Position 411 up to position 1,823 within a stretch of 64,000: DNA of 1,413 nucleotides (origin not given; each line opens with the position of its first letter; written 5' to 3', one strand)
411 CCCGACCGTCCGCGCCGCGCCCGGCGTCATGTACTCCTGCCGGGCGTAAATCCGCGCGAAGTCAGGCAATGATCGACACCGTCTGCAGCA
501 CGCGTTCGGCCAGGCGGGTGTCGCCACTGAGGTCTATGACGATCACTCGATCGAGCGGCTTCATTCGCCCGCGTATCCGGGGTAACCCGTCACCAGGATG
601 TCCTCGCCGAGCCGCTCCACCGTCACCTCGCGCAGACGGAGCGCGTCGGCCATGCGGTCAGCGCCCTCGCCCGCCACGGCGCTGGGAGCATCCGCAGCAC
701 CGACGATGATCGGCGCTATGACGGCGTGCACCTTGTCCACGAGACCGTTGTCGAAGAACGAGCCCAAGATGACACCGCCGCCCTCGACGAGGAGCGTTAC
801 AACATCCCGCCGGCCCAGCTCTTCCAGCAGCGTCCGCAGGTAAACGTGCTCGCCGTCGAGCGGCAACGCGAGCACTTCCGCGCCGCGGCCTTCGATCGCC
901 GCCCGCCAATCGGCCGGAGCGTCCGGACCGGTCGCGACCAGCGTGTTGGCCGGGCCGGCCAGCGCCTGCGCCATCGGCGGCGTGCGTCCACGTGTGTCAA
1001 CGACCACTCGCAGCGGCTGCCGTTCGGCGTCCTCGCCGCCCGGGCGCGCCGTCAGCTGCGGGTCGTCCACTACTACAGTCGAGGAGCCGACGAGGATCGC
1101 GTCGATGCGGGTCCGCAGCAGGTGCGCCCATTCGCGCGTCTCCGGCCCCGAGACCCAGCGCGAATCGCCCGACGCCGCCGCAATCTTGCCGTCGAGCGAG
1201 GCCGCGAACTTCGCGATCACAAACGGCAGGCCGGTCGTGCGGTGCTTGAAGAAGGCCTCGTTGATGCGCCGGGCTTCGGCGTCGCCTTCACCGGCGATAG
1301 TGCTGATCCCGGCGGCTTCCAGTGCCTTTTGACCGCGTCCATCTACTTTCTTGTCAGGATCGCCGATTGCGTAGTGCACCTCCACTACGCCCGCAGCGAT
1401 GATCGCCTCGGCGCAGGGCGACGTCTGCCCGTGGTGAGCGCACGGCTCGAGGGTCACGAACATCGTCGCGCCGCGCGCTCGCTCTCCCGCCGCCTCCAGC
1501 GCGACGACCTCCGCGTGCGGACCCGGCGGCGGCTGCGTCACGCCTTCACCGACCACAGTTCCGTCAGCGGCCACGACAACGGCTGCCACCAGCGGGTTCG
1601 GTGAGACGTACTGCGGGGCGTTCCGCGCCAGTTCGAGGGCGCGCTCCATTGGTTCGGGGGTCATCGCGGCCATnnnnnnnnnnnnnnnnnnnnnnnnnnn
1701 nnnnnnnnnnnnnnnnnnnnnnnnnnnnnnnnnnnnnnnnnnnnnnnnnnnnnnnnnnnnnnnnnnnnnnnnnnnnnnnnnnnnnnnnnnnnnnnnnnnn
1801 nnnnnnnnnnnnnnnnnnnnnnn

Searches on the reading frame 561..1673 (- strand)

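Call 50: search_protein_families(library=pfam, proteins=[window:561-1673:-], max_evalue=0.00001)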
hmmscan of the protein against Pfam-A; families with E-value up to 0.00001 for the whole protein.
window:561-1673:- (370 aa): 3 families
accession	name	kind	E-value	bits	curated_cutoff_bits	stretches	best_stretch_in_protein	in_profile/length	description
PF01872.23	RibD_C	-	6.7e-53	179.9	24.1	1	150-361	1-197/197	RibD C-terminal domain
PF00383.29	dCMP_cyt_deam_1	-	5.9e-15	55.5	25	1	9-102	8-101/102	Cytidine and deoxycytidylate deaminase zinc-binding region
PF14437.12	MafB19-deam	-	2.2e-10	41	27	1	9-144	7-140/142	MafB19-like deaminase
